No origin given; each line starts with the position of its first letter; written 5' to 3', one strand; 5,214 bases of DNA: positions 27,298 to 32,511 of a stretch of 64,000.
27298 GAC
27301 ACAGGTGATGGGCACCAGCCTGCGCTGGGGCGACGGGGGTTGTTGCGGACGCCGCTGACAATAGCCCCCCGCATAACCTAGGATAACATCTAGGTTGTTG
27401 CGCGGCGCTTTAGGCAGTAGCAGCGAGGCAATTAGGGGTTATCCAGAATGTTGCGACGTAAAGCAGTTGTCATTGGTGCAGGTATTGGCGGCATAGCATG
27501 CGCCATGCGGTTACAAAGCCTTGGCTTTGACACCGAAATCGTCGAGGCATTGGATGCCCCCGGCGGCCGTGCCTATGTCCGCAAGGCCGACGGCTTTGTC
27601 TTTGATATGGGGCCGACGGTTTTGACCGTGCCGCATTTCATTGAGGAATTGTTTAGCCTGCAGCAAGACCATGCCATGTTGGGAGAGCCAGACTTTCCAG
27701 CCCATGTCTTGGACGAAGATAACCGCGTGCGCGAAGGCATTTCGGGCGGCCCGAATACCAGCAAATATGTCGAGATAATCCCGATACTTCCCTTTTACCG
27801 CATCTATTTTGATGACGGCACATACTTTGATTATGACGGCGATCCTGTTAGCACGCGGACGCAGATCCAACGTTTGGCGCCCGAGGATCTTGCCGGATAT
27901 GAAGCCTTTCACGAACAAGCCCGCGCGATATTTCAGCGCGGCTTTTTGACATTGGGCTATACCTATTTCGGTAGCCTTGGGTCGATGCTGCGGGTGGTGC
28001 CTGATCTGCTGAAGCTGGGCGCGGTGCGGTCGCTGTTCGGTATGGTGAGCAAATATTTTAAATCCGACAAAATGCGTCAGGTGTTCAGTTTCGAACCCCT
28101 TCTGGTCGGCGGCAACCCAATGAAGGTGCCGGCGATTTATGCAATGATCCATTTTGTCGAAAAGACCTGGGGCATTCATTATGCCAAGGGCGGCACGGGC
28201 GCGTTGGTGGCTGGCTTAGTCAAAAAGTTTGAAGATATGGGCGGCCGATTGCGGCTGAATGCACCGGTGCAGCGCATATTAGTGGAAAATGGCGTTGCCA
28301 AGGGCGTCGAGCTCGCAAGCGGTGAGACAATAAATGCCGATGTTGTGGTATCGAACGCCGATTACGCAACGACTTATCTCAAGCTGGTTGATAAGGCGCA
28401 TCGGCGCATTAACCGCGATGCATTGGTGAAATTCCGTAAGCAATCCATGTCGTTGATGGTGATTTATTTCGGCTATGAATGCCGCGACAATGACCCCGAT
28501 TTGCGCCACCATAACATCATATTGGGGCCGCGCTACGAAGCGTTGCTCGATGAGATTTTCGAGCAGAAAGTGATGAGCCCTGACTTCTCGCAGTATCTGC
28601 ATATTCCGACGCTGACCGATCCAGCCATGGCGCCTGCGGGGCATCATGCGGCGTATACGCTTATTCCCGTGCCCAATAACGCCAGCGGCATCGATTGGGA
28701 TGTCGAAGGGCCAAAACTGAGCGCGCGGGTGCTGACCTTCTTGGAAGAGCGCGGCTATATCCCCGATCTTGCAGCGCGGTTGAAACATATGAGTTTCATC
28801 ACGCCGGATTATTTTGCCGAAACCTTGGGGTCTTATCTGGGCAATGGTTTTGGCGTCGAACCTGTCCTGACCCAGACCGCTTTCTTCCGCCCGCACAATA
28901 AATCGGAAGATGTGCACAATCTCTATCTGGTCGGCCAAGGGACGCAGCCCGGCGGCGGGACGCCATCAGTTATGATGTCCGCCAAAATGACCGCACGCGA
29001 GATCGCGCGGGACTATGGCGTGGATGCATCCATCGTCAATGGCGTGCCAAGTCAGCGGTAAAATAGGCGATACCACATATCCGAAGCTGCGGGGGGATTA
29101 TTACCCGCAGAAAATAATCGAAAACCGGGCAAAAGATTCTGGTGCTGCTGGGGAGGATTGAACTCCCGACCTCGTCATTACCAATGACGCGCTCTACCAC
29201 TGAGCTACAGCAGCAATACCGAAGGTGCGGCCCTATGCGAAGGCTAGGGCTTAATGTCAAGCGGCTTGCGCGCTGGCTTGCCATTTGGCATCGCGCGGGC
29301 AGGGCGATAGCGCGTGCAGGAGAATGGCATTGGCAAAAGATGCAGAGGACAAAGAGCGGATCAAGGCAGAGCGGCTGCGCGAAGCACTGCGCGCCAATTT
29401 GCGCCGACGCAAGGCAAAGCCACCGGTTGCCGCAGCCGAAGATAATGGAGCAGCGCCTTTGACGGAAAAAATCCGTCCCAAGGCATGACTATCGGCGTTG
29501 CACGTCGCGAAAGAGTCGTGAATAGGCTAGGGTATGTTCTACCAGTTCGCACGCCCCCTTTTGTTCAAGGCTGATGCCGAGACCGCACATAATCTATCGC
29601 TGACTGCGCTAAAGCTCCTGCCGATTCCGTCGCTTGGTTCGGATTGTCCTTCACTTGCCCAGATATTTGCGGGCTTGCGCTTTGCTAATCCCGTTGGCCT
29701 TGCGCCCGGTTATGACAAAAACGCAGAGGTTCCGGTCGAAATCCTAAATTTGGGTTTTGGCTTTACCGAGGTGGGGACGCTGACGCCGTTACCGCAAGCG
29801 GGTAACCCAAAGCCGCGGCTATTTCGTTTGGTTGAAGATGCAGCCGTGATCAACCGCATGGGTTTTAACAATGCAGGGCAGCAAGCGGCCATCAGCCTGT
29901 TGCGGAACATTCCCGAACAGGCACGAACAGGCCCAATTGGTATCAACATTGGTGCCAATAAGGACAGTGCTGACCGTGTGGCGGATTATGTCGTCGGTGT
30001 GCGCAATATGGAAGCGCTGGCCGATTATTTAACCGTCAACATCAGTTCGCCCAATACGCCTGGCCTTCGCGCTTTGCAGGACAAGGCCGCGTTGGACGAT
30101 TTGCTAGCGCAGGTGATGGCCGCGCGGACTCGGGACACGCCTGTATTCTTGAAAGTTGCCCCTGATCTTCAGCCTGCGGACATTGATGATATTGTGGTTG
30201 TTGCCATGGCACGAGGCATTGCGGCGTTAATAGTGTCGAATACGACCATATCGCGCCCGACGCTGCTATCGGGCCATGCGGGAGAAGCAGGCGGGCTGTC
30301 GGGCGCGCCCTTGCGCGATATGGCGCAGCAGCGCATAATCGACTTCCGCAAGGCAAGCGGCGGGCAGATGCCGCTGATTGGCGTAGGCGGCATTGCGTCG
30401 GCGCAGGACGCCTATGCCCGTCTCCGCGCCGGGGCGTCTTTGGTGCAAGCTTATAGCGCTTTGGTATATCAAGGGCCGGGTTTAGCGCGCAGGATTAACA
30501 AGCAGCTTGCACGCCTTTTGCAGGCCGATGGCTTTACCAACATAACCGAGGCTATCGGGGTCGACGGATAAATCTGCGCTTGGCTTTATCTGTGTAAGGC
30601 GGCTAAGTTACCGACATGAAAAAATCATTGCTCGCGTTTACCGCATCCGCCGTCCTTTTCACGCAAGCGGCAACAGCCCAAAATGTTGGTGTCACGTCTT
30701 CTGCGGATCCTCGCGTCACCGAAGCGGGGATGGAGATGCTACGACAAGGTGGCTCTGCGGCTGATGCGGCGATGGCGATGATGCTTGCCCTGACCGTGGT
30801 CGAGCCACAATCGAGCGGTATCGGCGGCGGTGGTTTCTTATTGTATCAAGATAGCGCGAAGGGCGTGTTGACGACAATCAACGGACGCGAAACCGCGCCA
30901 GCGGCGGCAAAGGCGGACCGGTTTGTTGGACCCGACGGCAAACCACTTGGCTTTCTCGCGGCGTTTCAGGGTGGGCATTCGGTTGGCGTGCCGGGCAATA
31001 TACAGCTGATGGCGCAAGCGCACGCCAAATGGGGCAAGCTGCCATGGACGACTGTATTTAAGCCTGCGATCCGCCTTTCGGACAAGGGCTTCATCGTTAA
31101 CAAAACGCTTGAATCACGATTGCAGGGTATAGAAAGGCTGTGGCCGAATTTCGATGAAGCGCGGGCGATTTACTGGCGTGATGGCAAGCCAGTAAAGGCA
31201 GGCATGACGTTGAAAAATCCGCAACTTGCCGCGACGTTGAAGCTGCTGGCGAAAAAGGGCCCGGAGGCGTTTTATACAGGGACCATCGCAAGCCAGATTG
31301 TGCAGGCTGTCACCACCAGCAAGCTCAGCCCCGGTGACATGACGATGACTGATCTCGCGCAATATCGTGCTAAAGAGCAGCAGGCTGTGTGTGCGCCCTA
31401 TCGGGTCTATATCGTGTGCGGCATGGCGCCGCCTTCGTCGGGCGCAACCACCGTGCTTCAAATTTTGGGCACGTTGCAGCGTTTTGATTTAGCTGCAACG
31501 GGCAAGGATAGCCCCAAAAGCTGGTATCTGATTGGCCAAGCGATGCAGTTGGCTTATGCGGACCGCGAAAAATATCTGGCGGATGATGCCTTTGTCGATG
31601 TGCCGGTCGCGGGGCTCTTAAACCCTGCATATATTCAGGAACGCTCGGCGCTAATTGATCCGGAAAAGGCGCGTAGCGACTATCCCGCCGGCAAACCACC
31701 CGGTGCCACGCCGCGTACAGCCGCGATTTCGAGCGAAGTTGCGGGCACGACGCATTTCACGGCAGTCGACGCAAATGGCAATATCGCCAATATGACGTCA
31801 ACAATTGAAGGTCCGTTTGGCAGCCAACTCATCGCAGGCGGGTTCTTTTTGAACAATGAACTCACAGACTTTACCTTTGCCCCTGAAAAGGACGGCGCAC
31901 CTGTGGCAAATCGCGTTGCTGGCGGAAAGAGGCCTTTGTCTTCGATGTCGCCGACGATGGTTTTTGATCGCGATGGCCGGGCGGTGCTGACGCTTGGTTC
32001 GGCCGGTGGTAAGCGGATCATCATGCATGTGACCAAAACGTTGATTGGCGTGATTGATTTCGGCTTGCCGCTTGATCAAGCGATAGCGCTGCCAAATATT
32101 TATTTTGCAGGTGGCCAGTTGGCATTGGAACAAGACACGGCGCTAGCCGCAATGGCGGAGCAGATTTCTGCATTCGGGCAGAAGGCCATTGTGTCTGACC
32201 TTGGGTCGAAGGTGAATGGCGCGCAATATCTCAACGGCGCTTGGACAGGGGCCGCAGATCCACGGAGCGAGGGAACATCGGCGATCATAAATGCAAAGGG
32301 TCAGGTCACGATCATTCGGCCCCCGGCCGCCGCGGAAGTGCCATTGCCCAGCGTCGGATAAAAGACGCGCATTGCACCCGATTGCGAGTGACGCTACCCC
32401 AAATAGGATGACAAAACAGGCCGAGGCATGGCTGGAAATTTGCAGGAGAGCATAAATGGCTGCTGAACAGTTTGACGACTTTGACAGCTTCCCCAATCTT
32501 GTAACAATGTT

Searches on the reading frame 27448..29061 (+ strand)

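Call 53: search_protein_families(library=pfam, proteins=[window:27448-29061:+], max_evalue=0.01)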
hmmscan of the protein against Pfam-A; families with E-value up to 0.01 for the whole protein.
window:27448-29061:+ (537 aa): 7 families
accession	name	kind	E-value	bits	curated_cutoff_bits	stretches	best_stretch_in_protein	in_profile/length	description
PF01593.30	Amino_oxidase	-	4.5e-27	95.9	19.8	2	13-347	1-295/443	Flavin containing amine oxidoreductase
PF13450.12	NAD_binding_8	-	4.1e-12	46.7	21.9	1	8-63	1-56/68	NAD(P)-binding Rossmann-like domain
PF01266.30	DAO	-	1.9e-10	41.3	27.9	2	242-321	137-217/353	FAD dependent oxidoreductase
PF07992.20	Pyr_redox_2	-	1.6e-05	24.9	26.1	1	5-37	2-31/291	Pyridine nucleotide-disulphide oxidoreductase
PF00890.30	FAD_binding_2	-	1.9e-05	24.5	20.4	1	6-40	2-36/414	FAD binding domain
PF00070.33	Pyr_redox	-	0.00054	20.9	22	0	5-39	1-35/82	Pyridine nucleotide-disulphide oxidoreductase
PF03486.20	HI0933_like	-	0.0016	18.4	50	0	5-39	2-36/244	HI0933-like protein Rossmann domain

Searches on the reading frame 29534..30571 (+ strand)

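Call 16: search_protein_families(library=pfam, proteins=[window:29534-30571:+])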
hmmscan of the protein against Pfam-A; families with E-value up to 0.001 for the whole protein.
window:29534-30571:+ (345 aa): 1 family
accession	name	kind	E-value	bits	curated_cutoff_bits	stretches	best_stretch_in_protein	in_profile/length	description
PF01180.27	DHO_dh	-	6.8e-82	275.4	27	1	41-329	2-291/291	Dihydroorotate dehydrogenase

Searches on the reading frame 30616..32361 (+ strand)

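Call 16: search_protein_families(library=pfam, proteins=[window:30616-32361:+])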
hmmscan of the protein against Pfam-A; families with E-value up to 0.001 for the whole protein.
window:30616-32361:+ (581 aa): 1 family
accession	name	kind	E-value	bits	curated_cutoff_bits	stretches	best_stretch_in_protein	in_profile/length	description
PF01019.26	G_glu_transpept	-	1.1e-145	486.8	27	1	40-553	2-512/512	Gamma-glutamyltranspeptidase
